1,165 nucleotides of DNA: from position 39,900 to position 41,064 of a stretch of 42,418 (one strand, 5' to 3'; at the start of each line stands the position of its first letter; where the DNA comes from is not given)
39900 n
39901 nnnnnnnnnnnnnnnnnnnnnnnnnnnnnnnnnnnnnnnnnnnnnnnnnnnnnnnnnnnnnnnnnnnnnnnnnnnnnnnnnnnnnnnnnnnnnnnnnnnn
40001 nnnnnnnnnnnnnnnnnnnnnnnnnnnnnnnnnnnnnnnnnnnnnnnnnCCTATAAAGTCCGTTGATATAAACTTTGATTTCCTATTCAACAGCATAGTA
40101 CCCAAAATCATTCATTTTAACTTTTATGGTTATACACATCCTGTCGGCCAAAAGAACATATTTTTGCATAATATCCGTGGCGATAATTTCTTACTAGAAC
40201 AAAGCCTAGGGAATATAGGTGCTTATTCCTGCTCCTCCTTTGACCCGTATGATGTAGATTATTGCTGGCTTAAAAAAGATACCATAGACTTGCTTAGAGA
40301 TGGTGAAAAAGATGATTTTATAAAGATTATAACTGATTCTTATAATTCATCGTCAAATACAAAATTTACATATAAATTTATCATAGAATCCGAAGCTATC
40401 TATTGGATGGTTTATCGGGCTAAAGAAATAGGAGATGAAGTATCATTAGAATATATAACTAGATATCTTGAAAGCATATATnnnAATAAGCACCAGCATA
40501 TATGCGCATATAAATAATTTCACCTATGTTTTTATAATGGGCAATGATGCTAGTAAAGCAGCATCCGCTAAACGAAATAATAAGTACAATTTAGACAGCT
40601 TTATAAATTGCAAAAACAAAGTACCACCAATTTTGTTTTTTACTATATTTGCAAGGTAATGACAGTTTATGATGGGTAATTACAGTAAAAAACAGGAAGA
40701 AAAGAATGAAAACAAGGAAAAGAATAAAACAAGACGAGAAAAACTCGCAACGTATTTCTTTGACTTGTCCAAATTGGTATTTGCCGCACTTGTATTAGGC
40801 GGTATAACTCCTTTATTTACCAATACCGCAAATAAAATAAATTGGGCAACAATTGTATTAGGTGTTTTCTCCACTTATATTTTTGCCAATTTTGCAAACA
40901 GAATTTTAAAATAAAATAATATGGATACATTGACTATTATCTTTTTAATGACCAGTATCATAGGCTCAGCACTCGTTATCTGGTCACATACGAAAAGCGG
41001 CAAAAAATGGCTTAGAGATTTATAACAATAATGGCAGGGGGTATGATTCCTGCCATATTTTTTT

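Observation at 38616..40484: Exonuclease-BRCT plus BRCT-unknown operon between repressor and integrase: candidate lysogen-expressed defence system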

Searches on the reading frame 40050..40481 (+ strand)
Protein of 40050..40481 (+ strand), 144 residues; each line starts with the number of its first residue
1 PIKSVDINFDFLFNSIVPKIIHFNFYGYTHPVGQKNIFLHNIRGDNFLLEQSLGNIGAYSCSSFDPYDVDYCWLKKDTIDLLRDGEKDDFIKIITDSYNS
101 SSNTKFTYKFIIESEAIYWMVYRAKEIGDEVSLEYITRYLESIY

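Call 53: search_solved_structures(query=A2, max_evalue=10, show_alignments=2)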
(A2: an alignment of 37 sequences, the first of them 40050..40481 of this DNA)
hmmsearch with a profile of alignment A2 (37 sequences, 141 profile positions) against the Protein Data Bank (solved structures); distinct sequences matched with E-value up to 10: 1.
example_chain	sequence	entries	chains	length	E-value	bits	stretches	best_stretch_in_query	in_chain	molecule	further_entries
4xrp_A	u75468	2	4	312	1.2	12.4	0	90-137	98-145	Pnkp1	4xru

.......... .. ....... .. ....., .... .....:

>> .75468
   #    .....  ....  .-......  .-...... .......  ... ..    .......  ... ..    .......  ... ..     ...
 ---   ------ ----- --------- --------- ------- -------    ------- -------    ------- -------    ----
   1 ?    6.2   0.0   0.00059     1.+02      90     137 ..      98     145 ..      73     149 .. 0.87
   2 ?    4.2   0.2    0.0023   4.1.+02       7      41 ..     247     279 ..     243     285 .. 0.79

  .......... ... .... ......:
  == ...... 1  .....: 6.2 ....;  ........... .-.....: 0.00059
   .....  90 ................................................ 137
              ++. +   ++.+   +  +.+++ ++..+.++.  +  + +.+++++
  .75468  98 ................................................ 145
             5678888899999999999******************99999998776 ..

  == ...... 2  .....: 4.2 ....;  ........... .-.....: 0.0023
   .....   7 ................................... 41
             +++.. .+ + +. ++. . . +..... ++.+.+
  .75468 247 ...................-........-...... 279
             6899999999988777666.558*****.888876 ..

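Call 54: search_protein_families(library=pfam, alignment_id=A2, max_evalue=1)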
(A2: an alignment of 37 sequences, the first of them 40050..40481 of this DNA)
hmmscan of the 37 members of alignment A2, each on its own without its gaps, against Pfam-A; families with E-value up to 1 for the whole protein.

A. member 1, window:40050-40481:+ (144 aa): 0 families

B. families by the number of members that match (of 37 scanned): 17 families
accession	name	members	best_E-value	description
PF12899.13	Glyco_hydro_100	3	0.03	Alkaline and neutral invertase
PF19005.6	DUF5734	2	0.00034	Domain of unknown function (DUF5734)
PF08645.17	PNK3P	2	0.026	Polynucleotide kinase 3 phosphatase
PF05086.17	Dicty_REP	1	0.0032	Dictyostelium (Slime Mold) REP protein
PF10265.14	Miga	1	0.0054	Mitoguardin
PF05983.16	Med7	1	0.018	MED7 protein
PF05883.17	Baculo_RING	1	0.039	Baculovirus U-box/Ring-like domain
PF07341.16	DUF1473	1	0.039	Protein of unknown function (DUF1473)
PF09635.15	MetRS-N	1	0.044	MetRS-N binding domain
PF25061.1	RRM_fung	1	0.046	Fungal RNA-binding domain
PF05364.19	SecIII_SopE_N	1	0.071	Salmonella type III secretion SopE effector N-terminus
PF06433.17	Me-amine-dh_H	1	0.071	Methylamine dehydrogenase heavy chain (MADH)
PF04736.17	Eclosion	1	0.081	Eclosion hormone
PF10073.14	GapR_DNA-bd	1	0.12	GapR-like, DNA-binding domain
PF05472.16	Ter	1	0.14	DNA replication terminus site-binding protein (Ter protein)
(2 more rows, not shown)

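Call 59: predict_structure(alignment_id=A2)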
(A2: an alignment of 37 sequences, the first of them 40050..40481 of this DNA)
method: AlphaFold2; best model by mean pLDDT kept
length: 144 residues; sequences in the alignment: 37
mean_pLDDT: 94.8   pTM: 0.87
mean pLDDT of the five models: 94.8, 93.4, 93.0, 92.3, 91.5
residues with pLDDT >= 90: 129; 70-90: 14; 50-70: 1; < 50: 0
segments of 3 or more residues with pLDDT < 50: none
pLDDT, mean of each block of 10 residues (from residue 1): 90 94 88 96 95 96 96 97 98 96 92 96 96 98 93
secondary structure, 60 per line:
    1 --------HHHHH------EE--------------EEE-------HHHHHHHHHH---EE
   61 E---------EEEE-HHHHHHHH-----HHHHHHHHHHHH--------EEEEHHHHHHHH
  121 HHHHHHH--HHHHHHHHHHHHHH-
elements in order: H9-13 E36-38 H46-55 E59-61 E71-74 H76-83 H89-100 E109-112 H113-127 H130-143

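Call 62: fold_search(model_id=the predicted structure, library=pdb)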
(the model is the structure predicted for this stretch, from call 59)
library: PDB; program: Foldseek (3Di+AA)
matches with E <= 10: 366; with E <= 0.001: 0
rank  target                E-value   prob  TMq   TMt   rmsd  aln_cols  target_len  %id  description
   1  5t2s_A                1.2e-01  0.66  0.36  0.23   5.1       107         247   17  Structure of the FHA1 domain of Rad53 bound simultaneously to the BRCT domain of Dbf4 and a phosphopeptide. (released 2016-10-12)
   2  5t2f_D                1.9e-01  0.60  0.37  0.24   5.2       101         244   14  Structure of the FHA1 domain of Rad53 bound to the BRCT domain of Dbf4 (released 2017-03-15)
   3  9a6z_B                2.1e-01  0.80  0.38  0.09   3.5        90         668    6  Integrative model of RPOB-DNLJ by crosslinking MS and deep learning (released 2024-09-18)
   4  6rr0_B                2.1e-01  0.41  0.34  0.39   5.6       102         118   13  Crystal structure of the Sir4 H-BRCT domain in complex with Ubp10 pT123 peptide (released 2019-09-18)
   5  6rr0_A                2.4e-01  0.41  0.35  0.41   5.6       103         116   11  Crystal structure of the Sir4 H-BRCT domain in complex with Ubp10 pT123 peptide (released 2019-09-18)
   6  7p8c_A                2.4e-01  0.28  0.32  0.34   9.6       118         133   11  Crystal structure of the Receiver domain of A. thaliana cytokinin receptor AtCRE1 in complex with K+ (released 2021-10-20)
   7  7r81_B2               3.5e-01  0.18  0.30  0.23   9.4       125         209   10  Structure of the translating Neurospora crassa ribosome arrested by cycloheximide (released 2021-12-01)
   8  2ayx_MODEL_1_A        3.7e-01  0.11  0.24  0.16  10.9       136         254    9  Solution structure of the E.coli RcsC C-terminus (residues 700-949) containing linker region and phosphoreceiv (released 2006-09-26)
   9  9jqf                  3.7e-01  0.10  0.24  0.16  11.2       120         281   12  Crystal structure of the CJ0600 protein from Campylobacter jejuni (released 2024-11-06)
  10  6hm4_A                4.2e-01  0.66  0.25  0.20   1.8        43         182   21  Crystal structure of Rad4 BRCT1,2 in complex with a Mdb1 phosphopeptide (released 2018-10-17)
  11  4yg8_A                4.5e-01  0.41  0.35  0.20   5.5        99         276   12  CRYSTAL STRUCTURE OF THE CHS5-CHS6 EXOMER CARGO ADAPTOR COMPLEX (released 2015-03-11)
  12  4uje_BA               4.5e-01  0.15  0.31  0.24   8.3       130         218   10  Regulation of the mammalian elongation cycle by 40S subunit rolling: a eukaryotic-specific ribosome rearrangement (released 2014-07-16)
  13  2le0_MODEL_1_A        4.8e-01  0.44  0.37  0.48   7.4       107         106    7  PARP BRCT Domain (released 2011-10-19)
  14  5xr8                  4.8e-01  0.11  0.29  0.12  14.0       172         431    9  Crystal structure of the human CB1 in complex with agonist AM841 (released 2017-07-12)
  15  2ayz_MODEL_1_A        5.1e-01  0.12  0.25  0.27  11.5       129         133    9  Solution structure of the E.coli RcsC C-terminus (residues 817-949) containing phosphoreceiver domain (released 2006-09-26)
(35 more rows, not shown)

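Call 67: fold_search(model_id=the predicted structure, library=viral)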
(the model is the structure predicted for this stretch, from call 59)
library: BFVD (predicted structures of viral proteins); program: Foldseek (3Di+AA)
matches with E <= 10: 173; with E <= 0.001: 0
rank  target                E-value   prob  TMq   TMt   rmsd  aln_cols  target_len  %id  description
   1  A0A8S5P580            2.9e-03  1.00  0.50  0.17   2.9        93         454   20  DNA polymerase III subunit alpha [Siphoviridae sp. ct3yx7]
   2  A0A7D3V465            3.6e-02  0.96  0.37  0.53   3.7        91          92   12  (no name in the UniProt tables at hand)
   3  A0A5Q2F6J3            6.4e-02  0.97  0.40  0.35   3.9        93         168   10  BRCT domain-containing protein [Serratia phage JS26]
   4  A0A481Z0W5            2.4e-01  0.84  0.38  0.09   3.2        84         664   11  DNA ligase (NAD(+)) [Mimivirus LCMiAC02]
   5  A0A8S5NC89            2.4e-01  0.77  0.40  0.35   5.1       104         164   15  DNA ligase-like protein (Fragment) [Siphoviridae sp. ctzEj35]
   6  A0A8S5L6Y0            2.4e-01  0.60  0.35  0.09   3.9        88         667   19  DNA ligase (NAD(+)) [Myoviridae sp. ctA4D8]
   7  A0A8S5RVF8            2.9e-01  0.51  0.32  0.09   4.4        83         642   10  DNA ligase (NAD(+)) [Siphoviridae sp. ctHip2]
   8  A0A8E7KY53            3.0e-01  0.66  0.38  0.15   3.6        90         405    7  (no name in the UniProt tables at hand)
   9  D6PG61                3.3e-01  0.57  0.38  0.09   4.5        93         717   13  (no name in the UniProt tables at hand)
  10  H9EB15                3.5e-01  0.63  0.36  0.32   3.7        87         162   15  Putative DNA ligase [Vibrio phage SSP002]
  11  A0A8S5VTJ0            3.5e-01  0.47  0.34  0.09   5.0        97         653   11  DNA ligase (NAD(+)) [Ackermannviridae sp.]
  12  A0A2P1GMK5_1          4.5e-01  0.09  0.26  0.05  14.8       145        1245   12  Genome polyprotein [Wenling yellow goosefish calicivirus]
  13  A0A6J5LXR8            5.1e-01  0.16  0.29  0.13  14.0        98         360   16  Uncharacterized protein [uncultured Caudovirales phage]
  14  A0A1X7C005            5.5e-01  0.04  0.17  0.04  15.3       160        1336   12  (no name in the UniProt tables at hand)
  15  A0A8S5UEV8            5.8e-01  0.38  0.36  0.12   5.9       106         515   15  DNA ligase [Siphoviridae sp. ctX5W26]
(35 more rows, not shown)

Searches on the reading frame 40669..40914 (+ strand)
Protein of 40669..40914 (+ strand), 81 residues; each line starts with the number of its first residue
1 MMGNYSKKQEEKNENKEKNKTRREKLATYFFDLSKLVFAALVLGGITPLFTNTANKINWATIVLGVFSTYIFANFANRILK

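Call 3: search_protein_families(library=pfam, proteins=[window:40669-40914:+], max_evalue=1)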
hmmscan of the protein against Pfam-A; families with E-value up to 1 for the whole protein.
window:40669-40914:+ (81 aa): 3 families
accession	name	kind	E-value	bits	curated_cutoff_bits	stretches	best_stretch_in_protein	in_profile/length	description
PF20482.3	DUF6722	-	3e-06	27.8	27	1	27-73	2-43/49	Family of unknown function (DUF6722)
PF01773.25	Nucleos_tra2_N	-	0.012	16.6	27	1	40-76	3-39/74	Na+ dependent nucleoside transporter N-terminus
PF18142.6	SLATT_fungal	-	0.1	13.1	26.5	1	12-71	4-58/121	SMODS and SLOG-associating 2TM effector domain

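Call 4: search_protein_families(library=padloc, proteins=[window:40669-40914:+], max_evalue=1)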
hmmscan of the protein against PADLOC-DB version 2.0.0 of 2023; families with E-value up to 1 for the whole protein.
window:40669-40914:+ (81 aa): 1 family
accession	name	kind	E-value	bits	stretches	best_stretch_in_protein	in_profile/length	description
PDLC00986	Cmr5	-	0.00089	17.3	1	7-35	120-148/178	Cmr5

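Call 5: search_protein_families(library=phrogs, proteins=[window:40669-40914:+], max_evalue=1)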
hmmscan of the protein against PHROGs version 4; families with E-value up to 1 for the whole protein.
window:40669-40914:+ (81 aa): 4 families
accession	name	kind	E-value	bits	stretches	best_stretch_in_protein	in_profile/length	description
phrog_23063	-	unknown function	1.2e-28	100.2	1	2-81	1-80/80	-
phrog_1544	-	unknown function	0.017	15.9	1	10-80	92-176/200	-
phrog_35662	-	unknown function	0.036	15.5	1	4-30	14-40/95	-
phrog_5763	-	unknown function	0.09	13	0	63-75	166-178/283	-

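Call 6: search_protein_families(library=ncbifam, proteins=[window:40669-40914:+], max_evalue=1)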
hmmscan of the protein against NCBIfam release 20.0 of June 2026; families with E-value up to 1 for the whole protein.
window:40669-40914:+ (81 aa): 4 families
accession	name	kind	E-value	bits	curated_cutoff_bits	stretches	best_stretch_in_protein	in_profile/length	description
NF046117.1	SCO4848_fam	hypoth_equivalog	0.0052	16.8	45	1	56-81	4-29/70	SCO4848 family membrane protein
NF045570.1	HemSynCtaAAlphapr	equivalog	0.066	12.2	550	1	8-62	20-74/380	heme A synthase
NF033634.1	SLATT_1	domain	0.083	12.8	41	1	18-69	14-65/132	SLATT domain-containing protein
NF033635.1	SLATT_fungal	domain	0.14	12.1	35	1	16-71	9-63/128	SLATT domain-containing protein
